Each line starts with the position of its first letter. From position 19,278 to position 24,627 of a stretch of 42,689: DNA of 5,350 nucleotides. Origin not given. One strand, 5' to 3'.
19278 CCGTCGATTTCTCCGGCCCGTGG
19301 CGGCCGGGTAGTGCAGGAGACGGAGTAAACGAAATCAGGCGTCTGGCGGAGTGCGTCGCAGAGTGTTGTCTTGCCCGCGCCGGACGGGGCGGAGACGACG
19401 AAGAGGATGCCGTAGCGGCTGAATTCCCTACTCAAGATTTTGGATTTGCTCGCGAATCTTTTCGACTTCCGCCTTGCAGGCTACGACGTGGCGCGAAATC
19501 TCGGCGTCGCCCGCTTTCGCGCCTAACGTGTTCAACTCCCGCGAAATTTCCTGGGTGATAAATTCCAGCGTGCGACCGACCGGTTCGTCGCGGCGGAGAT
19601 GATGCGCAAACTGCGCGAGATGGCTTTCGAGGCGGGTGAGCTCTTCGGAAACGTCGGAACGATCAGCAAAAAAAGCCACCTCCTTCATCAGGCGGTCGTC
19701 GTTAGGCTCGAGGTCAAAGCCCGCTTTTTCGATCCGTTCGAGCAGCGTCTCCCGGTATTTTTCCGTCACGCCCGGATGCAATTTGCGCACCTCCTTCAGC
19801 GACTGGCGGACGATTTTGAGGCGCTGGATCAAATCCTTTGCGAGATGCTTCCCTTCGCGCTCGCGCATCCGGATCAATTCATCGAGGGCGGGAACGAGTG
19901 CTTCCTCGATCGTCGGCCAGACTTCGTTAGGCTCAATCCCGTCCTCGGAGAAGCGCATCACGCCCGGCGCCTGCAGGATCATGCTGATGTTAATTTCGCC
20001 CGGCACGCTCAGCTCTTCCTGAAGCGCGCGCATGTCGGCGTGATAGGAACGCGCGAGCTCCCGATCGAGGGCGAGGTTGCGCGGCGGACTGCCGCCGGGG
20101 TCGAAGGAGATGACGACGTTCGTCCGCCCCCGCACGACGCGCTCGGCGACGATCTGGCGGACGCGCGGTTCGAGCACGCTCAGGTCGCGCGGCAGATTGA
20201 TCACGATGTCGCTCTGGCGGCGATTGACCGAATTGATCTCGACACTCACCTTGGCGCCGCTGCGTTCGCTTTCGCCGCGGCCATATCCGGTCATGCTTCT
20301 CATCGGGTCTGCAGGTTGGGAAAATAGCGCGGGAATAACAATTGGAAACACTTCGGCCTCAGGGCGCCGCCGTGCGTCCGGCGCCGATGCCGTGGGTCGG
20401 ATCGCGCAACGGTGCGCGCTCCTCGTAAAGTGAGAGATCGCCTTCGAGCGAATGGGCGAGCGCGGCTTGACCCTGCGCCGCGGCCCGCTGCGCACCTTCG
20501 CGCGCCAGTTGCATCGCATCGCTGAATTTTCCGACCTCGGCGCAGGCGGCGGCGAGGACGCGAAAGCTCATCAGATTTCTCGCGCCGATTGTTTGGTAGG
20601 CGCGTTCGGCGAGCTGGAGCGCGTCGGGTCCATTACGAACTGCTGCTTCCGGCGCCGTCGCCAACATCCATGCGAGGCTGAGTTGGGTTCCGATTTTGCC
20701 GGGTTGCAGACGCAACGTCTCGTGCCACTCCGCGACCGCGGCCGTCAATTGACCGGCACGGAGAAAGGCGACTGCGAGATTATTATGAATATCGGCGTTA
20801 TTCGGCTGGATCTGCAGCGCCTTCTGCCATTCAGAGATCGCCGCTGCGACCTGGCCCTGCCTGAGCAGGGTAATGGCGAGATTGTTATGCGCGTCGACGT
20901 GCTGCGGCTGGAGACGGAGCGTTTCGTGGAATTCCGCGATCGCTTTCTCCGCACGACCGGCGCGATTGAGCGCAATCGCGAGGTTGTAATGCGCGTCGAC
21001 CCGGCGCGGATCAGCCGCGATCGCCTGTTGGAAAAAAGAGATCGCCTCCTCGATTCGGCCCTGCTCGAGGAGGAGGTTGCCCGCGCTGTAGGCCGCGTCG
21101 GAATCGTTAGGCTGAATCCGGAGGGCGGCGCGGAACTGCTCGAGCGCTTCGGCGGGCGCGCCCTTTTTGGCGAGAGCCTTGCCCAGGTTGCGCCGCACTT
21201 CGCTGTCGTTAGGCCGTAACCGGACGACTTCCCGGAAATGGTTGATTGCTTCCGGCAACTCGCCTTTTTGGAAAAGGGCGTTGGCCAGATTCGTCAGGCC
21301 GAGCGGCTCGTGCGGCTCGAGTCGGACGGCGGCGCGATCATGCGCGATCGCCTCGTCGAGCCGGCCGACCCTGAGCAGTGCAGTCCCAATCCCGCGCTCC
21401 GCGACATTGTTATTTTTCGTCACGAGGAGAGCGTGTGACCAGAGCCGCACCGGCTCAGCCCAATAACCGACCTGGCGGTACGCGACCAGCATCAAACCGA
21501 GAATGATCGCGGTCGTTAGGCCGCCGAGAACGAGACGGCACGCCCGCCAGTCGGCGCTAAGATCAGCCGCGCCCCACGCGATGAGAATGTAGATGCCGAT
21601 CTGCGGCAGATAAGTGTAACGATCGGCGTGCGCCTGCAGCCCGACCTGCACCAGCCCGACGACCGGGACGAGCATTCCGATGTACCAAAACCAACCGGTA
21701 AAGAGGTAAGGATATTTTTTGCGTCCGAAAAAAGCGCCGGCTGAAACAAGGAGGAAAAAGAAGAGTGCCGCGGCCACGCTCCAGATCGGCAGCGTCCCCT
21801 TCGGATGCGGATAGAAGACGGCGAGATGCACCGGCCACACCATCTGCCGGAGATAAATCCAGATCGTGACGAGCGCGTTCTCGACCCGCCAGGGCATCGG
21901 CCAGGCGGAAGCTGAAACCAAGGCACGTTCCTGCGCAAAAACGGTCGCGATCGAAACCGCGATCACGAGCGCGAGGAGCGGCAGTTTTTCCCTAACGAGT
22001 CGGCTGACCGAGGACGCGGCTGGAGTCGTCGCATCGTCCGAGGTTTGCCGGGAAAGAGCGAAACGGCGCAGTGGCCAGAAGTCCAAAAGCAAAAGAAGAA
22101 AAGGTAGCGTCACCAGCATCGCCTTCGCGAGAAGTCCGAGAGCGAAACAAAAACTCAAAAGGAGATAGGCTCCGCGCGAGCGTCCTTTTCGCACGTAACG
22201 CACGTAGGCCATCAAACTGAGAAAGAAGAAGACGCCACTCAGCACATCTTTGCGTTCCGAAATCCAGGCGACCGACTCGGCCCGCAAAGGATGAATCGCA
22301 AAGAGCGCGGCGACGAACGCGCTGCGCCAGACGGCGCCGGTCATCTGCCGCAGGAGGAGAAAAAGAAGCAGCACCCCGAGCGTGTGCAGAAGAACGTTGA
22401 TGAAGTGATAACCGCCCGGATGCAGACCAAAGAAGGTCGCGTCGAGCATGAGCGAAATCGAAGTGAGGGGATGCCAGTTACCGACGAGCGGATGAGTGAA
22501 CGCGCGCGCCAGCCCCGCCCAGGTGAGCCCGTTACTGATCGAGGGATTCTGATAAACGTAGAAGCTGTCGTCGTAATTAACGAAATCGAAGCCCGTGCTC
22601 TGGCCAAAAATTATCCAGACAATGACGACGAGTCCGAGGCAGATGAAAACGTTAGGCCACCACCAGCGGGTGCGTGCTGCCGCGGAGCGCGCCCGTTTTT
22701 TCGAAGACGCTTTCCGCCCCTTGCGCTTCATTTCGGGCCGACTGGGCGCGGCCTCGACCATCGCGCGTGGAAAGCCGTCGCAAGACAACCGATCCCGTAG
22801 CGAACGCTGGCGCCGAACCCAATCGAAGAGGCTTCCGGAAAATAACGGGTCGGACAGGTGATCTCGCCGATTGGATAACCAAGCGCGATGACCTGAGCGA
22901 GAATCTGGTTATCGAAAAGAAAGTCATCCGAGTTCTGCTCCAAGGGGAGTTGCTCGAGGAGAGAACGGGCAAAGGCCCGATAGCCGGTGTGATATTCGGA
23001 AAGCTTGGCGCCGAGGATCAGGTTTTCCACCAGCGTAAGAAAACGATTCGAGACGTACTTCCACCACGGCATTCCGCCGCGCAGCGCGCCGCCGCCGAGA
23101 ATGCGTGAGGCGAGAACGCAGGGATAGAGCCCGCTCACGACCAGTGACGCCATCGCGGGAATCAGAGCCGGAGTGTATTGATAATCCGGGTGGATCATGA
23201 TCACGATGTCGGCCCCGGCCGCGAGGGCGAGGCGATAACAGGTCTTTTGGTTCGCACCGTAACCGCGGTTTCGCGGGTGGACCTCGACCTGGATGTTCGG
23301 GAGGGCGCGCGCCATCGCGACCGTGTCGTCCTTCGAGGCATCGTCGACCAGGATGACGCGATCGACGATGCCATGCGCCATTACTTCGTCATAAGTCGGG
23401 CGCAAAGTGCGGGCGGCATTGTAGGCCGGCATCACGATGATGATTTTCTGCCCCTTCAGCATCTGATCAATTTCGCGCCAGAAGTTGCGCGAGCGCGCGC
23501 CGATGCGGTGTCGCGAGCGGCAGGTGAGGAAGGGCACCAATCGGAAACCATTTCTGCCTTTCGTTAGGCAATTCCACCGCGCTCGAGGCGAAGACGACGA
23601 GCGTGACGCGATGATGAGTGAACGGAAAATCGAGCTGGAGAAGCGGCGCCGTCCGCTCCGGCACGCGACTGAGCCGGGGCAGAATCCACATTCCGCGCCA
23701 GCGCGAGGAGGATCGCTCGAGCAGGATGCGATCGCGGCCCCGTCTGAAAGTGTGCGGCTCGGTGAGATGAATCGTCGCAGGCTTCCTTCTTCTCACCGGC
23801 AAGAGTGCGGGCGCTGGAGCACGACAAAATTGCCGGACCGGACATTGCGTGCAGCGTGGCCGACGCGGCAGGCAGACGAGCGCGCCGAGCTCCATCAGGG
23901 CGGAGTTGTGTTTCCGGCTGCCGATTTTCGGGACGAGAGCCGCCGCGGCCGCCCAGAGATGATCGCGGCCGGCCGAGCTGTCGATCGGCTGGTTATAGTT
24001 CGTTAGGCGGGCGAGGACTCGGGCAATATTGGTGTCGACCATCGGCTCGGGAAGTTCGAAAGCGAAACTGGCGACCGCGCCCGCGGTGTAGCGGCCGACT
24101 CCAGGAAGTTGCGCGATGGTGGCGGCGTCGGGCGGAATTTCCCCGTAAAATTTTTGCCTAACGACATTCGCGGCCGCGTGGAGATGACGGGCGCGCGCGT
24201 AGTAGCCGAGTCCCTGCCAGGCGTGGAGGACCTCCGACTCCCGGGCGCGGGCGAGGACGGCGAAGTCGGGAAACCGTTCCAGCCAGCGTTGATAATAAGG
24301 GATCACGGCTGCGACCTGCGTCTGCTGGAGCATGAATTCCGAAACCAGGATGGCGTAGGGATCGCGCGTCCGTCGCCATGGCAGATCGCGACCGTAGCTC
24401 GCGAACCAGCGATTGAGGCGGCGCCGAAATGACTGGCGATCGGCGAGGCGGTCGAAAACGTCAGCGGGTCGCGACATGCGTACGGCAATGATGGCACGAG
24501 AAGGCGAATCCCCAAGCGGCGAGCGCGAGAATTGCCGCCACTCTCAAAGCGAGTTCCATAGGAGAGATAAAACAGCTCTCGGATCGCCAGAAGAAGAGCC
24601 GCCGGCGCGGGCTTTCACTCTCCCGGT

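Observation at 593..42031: Hyper-abundant dispersed 9-mer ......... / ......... (about 1.4 copies per kb) that ignores gene orientation and reading frame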

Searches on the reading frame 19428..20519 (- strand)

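Call 7: search_protein_families(library=pfam, proteins=[window:19428-20519:-])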
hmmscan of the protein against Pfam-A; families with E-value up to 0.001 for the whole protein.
window:19428-20519:- (363 aa): 2 families
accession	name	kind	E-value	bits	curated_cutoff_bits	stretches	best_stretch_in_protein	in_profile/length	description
PF03755.18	YicC-like_N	-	3.3e-41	141.7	25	1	73-227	1-155/156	Endoribonuclease YicC-like, N-terminal region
PF08340.16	YicC-like_C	-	4.7e-41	140.1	27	1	245-363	2-120/120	Endoribonuclease YicC-like, C-terminal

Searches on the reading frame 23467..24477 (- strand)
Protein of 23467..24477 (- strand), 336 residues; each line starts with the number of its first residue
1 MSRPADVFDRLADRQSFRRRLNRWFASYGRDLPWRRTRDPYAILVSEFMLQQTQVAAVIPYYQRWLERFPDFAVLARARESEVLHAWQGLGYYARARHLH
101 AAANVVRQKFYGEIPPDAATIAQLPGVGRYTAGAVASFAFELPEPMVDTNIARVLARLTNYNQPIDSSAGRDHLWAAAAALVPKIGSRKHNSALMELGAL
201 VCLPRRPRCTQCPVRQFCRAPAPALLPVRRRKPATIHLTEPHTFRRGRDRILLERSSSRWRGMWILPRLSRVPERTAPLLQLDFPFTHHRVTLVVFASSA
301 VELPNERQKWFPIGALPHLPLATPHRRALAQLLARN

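Call 23: search_protein_families(library=pfam, proteins=[window:23467-24477:-])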
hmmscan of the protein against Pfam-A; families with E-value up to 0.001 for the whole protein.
window:23467-24477:- (336 aa): 3 families
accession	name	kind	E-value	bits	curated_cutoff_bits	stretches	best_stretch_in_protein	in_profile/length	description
PF00730.31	HhH-GPD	-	1.3e-18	67.7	26.2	1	45-163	1-91/108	HhH-GPD superfamily base excision DNA repair protein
PF00633.29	HHH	-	1.2e-05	25.3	24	1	112-138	4-30/30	Helix-hairpin-helix motif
PF14815.12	NUDIX_4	-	1.8e-05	24.9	35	1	246-331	7-113/113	NUDIX domain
